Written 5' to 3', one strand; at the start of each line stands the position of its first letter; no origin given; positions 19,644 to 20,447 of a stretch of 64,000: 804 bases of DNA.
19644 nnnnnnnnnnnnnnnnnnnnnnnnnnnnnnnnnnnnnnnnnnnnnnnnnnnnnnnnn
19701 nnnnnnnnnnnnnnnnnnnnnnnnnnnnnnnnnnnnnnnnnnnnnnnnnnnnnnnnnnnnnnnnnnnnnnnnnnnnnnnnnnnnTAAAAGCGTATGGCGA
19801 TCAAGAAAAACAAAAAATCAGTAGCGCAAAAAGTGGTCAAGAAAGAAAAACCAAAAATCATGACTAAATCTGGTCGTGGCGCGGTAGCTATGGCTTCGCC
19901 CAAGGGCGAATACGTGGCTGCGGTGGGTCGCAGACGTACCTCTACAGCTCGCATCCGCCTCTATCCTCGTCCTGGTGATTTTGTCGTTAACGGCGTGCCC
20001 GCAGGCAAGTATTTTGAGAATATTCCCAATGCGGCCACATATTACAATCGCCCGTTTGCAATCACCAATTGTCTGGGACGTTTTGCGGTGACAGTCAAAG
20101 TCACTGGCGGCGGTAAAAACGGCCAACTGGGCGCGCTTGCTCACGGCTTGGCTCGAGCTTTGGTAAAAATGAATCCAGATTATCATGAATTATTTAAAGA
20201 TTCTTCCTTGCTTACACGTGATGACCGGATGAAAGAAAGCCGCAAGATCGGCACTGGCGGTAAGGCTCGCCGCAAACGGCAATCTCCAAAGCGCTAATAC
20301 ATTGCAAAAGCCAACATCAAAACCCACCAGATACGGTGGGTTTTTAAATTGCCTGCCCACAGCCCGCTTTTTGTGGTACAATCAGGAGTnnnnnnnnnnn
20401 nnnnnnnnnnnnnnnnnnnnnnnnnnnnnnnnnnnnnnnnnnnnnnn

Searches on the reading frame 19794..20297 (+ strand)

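Call 13: search_protein_families(library=pfam, proteins=[window:19794-20297:+], max_evalue=0.001)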
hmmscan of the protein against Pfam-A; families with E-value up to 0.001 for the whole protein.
window:19794-20297:+ (167 aa): 1 family
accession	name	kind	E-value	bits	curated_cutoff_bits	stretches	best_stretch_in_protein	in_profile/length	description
PF00380.25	Ribosomal_S9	-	1.3e-31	110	22.5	1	45-167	1-121/121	Ribosomal protein S9/S16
